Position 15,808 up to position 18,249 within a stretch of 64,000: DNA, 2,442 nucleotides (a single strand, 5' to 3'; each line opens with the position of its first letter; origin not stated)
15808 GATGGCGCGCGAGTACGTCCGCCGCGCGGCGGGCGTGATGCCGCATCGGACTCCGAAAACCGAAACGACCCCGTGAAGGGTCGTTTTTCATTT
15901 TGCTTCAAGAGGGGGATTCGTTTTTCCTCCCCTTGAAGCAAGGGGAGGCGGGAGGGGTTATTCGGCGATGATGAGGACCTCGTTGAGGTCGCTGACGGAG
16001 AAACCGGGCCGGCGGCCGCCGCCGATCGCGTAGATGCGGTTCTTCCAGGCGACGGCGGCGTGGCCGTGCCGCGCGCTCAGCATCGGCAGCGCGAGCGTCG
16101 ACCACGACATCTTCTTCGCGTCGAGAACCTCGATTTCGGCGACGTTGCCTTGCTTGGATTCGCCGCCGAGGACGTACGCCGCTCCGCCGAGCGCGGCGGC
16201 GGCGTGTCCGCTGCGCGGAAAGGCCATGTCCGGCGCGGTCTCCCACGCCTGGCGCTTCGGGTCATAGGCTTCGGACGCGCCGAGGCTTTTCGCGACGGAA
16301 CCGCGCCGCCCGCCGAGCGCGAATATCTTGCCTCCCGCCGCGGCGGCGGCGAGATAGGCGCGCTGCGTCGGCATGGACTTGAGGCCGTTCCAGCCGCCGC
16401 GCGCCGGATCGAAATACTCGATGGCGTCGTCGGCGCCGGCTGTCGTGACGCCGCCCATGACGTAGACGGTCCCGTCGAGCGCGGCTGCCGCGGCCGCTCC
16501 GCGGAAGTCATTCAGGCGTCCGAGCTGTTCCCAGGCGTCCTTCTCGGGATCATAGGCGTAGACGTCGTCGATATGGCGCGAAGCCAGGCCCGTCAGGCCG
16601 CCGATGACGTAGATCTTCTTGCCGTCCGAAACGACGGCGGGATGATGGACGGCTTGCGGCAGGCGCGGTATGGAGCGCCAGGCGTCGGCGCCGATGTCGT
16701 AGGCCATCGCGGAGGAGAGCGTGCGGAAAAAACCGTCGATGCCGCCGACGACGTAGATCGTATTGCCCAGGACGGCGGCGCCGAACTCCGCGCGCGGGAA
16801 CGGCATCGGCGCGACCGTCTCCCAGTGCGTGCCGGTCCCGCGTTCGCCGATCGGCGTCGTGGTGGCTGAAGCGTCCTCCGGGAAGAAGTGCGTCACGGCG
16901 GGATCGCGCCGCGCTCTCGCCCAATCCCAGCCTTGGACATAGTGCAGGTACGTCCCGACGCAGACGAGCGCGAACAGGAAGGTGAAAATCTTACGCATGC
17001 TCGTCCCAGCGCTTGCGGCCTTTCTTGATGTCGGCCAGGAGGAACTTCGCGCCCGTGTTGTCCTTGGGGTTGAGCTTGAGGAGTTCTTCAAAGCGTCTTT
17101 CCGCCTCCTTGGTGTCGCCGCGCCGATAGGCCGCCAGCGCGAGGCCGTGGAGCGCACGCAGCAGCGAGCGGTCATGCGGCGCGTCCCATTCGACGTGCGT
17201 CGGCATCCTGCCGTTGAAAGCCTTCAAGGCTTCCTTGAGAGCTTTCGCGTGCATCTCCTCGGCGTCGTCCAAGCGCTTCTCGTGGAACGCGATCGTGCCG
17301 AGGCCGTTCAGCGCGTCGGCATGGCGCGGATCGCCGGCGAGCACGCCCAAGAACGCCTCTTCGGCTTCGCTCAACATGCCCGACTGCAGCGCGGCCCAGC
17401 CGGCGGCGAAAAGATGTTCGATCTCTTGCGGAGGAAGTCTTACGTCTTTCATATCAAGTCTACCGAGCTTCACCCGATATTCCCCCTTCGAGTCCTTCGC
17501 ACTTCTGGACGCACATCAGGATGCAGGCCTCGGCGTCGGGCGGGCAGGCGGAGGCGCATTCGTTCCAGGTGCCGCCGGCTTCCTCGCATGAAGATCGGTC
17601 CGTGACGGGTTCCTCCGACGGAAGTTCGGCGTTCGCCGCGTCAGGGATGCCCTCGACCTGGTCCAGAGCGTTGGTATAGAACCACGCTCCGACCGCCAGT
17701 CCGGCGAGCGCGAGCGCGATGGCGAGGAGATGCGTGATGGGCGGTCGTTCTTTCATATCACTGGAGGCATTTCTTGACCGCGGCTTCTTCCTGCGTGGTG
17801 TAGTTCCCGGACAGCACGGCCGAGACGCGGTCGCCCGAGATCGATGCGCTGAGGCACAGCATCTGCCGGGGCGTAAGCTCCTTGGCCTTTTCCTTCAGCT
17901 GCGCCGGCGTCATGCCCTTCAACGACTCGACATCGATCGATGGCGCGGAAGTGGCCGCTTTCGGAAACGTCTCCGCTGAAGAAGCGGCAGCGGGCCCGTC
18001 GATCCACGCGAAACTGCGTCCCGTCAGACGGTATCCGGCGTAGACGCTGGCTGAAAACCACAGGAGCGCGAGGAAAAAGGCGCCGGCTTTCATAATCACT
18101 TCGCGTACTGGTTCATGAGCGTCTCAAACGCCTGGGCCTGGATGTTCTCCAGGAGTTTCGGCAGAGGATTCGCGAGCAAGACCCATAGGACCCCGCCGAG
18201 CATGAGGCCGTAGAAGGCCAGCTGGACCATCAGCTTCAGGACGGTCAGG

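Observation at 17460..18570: Metallothionein-like 62-aa Cys-rich gene with its own terminator, beside three other tiny secreted or Cys-rich genes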

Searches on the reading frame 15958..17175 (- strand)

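Call 6: search_protein_families(library=pfam, max_evalue=1, proteins=[window:15958-17175:-])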
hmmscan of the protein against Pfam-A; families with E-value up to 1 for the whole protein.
window:15958-17175:- (405 aa): 11 families
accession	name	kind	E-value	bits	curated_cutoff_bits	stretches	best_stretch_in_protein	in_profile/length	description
PF01344.31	Kelch_1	-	4.1e-56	186.5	20.1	6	177-221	3-45/46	Kelch motif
PF13964.12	Kelch_6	-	2.7e-36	122.8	25.3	6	178-222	4-47/50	Kelch motif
PF24681.1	Kelch_KLHDC2_KLHL20_DRC7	-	1.1e-33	116.9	50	2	230-397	4-181/221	KLHDC2/KLHL20/DRC7 Kelch-repeats domain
PF25210.1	Kelch_FKB95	-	3.3e-33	115.9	70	4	168-263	25-121/268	FKB95, Kelch-repeats domain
PF07646.21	Kelch_2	-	3.2e-29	99.8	21.3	5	178-221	4-47/48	Kelch motif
PF13415.12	Kelch_3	-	2.5e-25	88.5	22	4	185-221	1-36/48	Galactose oxidase, central domain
PF24981.1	Beta-prop_ATRN-LZTR1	-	4.3e-24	85.7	50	2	128-294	92-284/289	Attractin/LZTR1 beta-propeller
PF13418.12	Kelch_4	-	3.6e-20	72.1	21.6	3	180-219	7-45/49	Galactose oxidase, central domain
PF24996.1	NANM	-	4.4e-17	62.4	45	4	135-243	15-125/350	N-acetylneuraminate epimerase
PF13854.13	Kelch_HCF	-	3.3e-07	30.3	113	0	175-250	190-265/345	Host cell factor, Kelch-repeats domain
PF07893.19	DUF1668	-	6.9e-07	29.4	23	1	277-365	68-161/336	Protein of unknown function (DUF1668)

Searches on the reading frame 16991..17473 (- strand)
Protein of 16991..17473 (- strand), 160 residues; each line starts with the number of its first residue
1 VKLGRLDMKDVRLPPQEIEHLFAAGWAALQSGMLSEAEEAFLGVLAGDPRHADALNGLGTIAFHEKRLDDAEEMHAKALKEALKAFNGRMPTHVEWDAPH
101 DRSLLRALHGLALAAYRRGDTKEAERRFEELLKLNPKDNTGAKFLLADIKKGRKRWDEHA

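Call 6: search_protein_families(library=pfam, max_evalue=1, proteins=[window:16991-17473:-])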
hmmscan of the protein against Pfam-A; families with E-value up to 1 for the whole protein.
window:16991-17473:- (160 aa): 22 families
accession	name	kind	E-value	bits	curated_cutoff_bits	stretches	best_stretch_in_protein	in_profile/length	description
PF13432.12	TPR_16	-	1.6e-14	54.4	32.7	2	22-78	1-57/65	Tetratricopeptide repeat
PF07719.23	TPR_2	-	2.1e-12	46.6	27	3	106-138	2-34/34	Tetratricopeptide repeat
PF14559.12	TPR_19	-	2.2e-12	47.6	25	2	28-82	1-55/68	Tetratricopeptide repeat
PF13424.12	TPR_12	-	4.5e-11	43.2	30.1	2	97-134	37-74/77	Tetratricopeptide repeat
PF00515.34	TPR_1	-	2.8e-09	36.9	27.8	2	52-80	1-29/34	Tetratricopeptide repeat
PF13428.12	TPR_14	-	1.7e-08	34.7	23.5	2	106-148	2-43/44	Tetratricopeptide repeat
PF13374.12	TPR_10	-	7.8e-07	29.4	27.5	2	105-133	2-30/42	Tetratricopeptide repeat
PF13181.12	TPR_8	-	1.6e-06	28.3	25.7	1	106-138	2-34/34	Tetratricopeptide repeat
PF13431.12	TPR_17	-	2e-06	28.1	24.4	1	41-73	2-34/34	Tetratricopeptide repeat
PF13176.12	TPR_7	-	2.5e-06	27.5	27.9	1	107-138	1-32/36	Tetratricopeptide repeat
PF23914.1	TPR_CcmH_CycH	-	3.7e-05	24.1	42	1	103-140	119-156/158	Cytochrome c-type biogenesis protein H TPR domain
PF24575.1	TPR_Slam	-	8.3e-05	23.4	35.2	1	66-147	6-88/104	Surface lipoprotein assembly modifier, N-terminal TPR repeats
PF13174.12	TPR_6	-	0.00085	20.3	26.3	1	107-137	2-32/33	Tetratricopeptide repeat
PF07721.20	TPR_4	-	0.0013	19.6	27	1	106-130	2-26/26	Tetratricopeptide repeat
PF13371.12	TPR_9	-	0.0035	17.8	35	0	111-139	35-63/73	Tetratricopeptide repeat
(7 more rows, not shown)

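Call 7: search_protein_families(library=ncbifam, max_evalue=1, proteins=[window:16991-17473:-])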
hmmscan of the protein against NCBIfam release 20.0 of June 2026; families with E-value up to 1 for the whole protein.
window:16991-17473:- (160 aa): 18 families
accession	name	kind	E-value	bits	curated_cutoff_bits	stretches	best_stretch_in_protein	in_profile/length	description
TIGR02917.1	PEP_TPR_lipo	equivalog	8.1e-10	37.2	312.2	2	16-83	123-190/899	XrtA/PEP-CTERM system TPR-repeat protein PrsT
TIGR02552.1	LcrH_SycD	equivalog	7.3e-09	35.5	104.8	2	12-79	12-79/136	SycD/LcrH family type III secretion system chaperone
TIGR02521.1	type_IV_pilW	equivalog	6.7e-07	29.1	154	2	26-81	73-128/234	type IV pilus biogenesis/stability protein PilW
NF052415.1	T3SS_chap_SctY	equivalog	8.2e-06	26.3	70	1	15-84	3-72/106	type III secretion apparatus assembly chaperone SctY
NF008757.0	PRK11788.1-5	equivalog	3.5e-05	23.1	363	1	19-82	108-171/388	lipopolysaccharide assembly protein LapB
NF033920.0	C39_PA2778_fam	equivalog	3.9e-05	23.2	150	1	15-80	187-252/255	PA2778 family cysteine peptidase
TIGR02795.1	tol_pal_ybgF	equivalog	0.00024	21.7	90.1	1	109-146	43-80/119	tol-pal system protein YbgF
NF033762.1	social_mot_Tgl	equivalog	0.00037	19.9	225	1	22-80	35-94/252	social motility TPR repeat lipoprotein Tgl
NF040959.1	MamA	equivalog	0.00038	19.9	200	1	12-87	65-140/204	magnetosome protein MamA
NF008520.0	PRK11447.1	equivalog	0.00041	18.3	858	1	24-81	357-414/1157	cellulose synthase complex outer membrane protein BcsC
NF052304.1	CdsG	equivalog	0.0022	18.2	170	0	110-146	47-82/133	CdsG family type III secretion system protein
NF045509.1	CellDiv_HetF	equivalog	0.0068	14.7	1200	1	56-128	713-788/836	cell division protein HetF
TIGR00540.1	TPR_hemY_coli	hypoth_equivalog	0.013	14.3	142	1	59-157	90-169/385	heme biosynthesis-associated TPR protein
NF040658.1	Myxo_OME_TraC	equivalog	0.019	13.7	500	1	18-73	126-183/602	outer membrane exchange accessory lipoprotein TraC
TIGR03302.1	OM_YfiO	subfamily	0.034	13.6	81.4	1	72-139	42-104/239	outer membrane protein assembly factor BamD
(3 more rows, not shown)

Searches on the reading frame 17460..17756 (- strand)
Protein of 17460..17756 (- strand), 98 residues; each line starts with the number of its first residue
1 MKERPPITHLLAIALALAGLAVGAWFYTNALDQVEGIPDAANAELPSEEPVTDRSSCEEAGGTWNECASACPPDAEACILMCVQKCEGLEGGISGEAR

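Call 6: search_protein_families(library=pfam, max_evalue=1, proteins=[window:17460-17756:-])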
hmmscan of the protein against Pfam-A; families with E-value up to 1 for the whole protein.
window:17460-17756:- (98 aa): 3 families
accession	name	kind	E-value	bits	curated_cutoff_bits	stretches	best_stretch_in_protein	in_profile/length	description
PF09813.14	Coa3_cc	-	0.2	11.8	27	1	13-28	17-32/48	Cytochrome c oxidase assembly factor 3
PF10868.14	Defensin_like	-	0.39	11.9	25.1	1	57-92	3-35/50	Cysteine-rich antifungal protein 2, defensin-like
PF08277.18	PAN_3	-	0.81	10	21.1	0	50-82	8-39/71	PAN-like domain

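Call 7: search_protein_families(library=ncbifam, max_evalue=1, proteins=[window:17460-17756:-])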
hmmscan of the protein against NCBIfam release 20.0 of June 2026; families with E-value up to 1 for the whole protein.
window:17460-17756:- (98 aa): 0 families

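Call 62: search_protein_families(library=phrogs, max_evalue=1, proteins=[window:17460-17756:-])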
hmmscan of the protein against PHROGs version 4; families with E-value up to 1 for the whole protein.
window:17460-17756:- (98 aa): 1 family
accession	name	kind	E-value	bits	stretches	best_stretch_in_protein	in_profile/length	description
phrog_214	-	lysis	0.039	14.8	1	9-53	11-55/176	Rz-like spanin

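Call 63: search_protein_families(library=padloc, max_evalue=1, proteins=[window:17460-17756:-])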
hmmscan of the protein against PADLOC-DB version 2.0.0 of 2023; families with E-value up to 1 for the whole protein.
window:17460-17756:- (98 aa): 0 families

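Call 64: find_homologous_proteins(query=window:17460-17753:-, max_evalue=0.001)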
Query window:17460-17753:- (97 aa): 1 proteins with E <= 0.001 among 16 candidates.
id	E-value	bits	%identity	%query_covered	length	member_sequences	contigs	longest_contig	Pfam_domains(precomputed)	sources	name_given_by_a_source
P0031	1.8e-58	213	100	100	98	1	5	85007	-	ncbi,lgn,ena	ncbi:MAG: hypothetical protein AAB554_00870 [Patescibacteria group bacterium]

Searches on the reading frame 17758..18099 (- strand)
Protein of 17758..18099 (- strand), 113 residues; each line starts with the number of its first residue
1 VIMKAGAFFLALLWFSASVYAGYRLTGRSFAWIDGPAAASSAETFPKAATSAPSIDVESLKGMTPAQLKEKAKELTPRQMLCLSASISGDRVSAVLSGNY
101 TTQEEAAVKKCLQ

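Call 6: search_protein_families(library=pfam, max_evalue=1, proteins=[window:17758-18099:-])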
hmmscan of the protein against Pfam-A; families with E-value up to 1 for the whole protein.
window:17758-18099:- (113 aa): 1 family
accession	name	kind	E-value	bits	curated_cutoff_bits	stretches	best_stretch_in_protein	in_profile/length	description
PF07498.18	Rho_N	-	0.1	13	24.9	1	60-75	2-17/43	Rho termination factor, N-terminal domain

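Call 7: search_protein_families(library=ncbifam, max_evalue=1, proteins=[window:17758-18099:-])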
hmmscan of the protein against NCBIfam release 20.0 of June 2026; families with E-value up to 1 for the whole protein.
window:17758-18099:- (113 aa): 0 families

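Call 43: find_homologous_proteins(query=window:17758-18093:-, max_evalue=0.001)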
Query window:17758-18093:- (111 aa): 19 proteins with E <= 0.001 among 57 candidates.
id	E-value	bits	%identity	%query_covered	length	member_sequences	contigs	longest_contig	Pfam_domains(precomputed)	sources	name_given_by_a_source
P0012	1.8e-64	232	100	100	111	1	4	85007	-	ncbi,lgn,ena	ncbi:MAG: hypothetical protein AAB554_00875 [Patescibacteria group bacterium]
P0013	2.8e-43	164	76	100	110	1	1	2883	-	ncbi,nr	ncbi:MAG TPA: hypothetical protein VJ694_01340 [Patescibacteria group bacterium]|nr:hypothetical pro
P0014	7.2e-41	156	71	100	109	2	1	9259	-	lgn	-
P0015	1.5e-36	142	69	100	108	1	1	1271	-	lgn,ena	-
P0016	2.2e-34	135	63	100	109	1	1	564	-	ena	-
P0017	8.6e-34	133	61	100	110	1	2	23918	-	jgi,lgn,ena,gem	-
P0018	2.5e-32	129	62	100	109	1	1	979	-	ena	-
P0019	1.3e-31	126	60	100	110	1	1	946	-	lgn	-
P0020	4.7e-31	125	56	100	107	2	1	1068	-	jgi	jgi:hypothetical protein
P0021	1.3e-30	123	59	100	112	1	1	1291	-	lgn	-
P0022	1.6e-30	123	60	100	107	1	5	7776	-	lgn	-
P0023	1.7e-29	120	59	100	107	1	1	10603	-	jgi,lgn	jgi:hypothetical protein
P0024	2.3e-28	116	53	100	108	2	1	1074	-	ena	-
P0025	3.6e-28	115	58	100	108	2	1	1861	-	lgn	-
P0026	2.0e-27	113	56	100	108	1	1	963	-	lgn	-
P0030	8.1e-19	85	45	100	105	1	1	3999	-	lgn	-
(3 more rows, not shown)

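Call 44: find_encoding_contigs(protein=P0030, flank=4000, max_places=2)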
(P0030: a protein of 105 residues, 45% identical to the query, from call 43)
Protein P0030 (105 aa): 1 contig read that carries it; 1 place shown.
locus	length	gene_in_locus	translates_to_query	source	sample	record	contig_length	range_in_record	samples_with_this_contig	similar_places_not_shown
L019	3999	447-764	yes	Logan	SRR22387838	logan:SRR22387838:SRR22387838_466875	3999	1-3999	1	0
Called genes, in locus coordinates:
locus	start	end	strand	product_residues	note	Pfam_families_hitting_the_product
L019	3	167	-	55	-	?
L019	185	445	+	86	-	-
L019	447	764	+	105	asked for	-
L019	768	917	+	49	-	-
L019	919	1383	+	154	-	PF13431:TPR_17 (faint), PF00515:TPR_1 (faint), PF07719:TPR_2 (faint), PF13181:TPR_8 (faint), PF13428:TPR_14 (faint), PF13432:TPR_16, PF14559:TPR_19 (weak), PF13424:TPR_12 (weak), +1 more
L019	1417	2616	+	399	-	PF13742:tRNA_anti_2, PF01336:tRNA_anti-codon, PF02601:Exonuc_VII_L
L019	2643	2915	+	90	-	PF02609:Exonuc_VII_S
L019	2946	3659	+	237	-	PF14023:Bestrophin-like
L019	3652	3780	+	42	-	-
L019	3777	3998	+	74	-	?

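Call 45: find_encoding_contigs(protein=P0023, flank=4000, max_places=2)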
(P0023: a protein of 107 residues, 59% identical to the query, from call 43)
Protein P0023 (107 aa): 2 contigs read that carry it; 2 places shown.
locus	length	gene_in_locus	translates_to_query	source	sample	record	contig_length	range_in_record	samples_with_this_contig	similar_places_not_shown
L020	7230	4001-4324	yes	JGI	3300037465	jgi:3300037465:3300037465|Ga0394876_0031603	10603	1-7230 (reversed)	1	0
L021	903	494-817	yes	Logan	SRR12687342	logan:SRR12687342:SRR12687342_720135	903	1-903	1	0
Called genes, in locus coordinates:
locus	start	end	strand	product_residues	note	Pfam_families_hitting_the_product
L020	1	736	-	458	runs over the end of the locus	PF00512:HisKA, PF02518:HATPase_c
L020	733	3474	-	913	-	PF18884:TSP3_bac (faint), PF19077:Big_13 (weak)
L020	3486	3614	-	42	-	-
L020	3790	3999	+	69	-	-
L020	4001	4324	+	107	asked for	-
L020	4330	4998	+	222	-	PF10646:Germane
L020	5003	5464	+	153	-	PF13424:TPR_12 (faint), PF00515:TPR_1 (faint), PF07719:TPR_2 (faint), PF13428:TPR_14 (faint), PF13432:TPR_16, PF14559:TPR_19 (weak)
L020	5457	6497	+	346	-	PF13964:Beta-prop_Calicin, PF24681:Kelch_KLHDC2_KLHL20_DRC7, PF24981:Beta-prop_ATRN-LZTR1, PF01344:Kelch_1, PF01344:Kelch_1, PF13964:Beta-prop_Calicin, PF24681:Kelch_KLHDC2_KLHL20_DRC7, PF13415:Beta-prop_FBX42, +12 more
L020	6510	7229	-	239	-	?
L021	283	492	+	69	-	-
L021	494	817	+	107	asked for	-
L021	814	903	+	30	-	?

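Call 62: search_protein_families(library=phrogs, max_evalue=1, proteins=[window:17758-18093:-])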
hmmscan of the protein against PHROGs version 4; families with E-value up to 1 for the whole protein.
window:17758-18093:- (111 aa): 0 families

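Call 63: search_protein_families(library=padloc, max_evalue=1, proteins=[window:17758-18093:-])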
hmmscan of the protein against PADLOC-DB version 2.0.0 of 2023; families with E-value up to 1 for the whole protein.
window:17758-18093:- (111 aa): 0 families
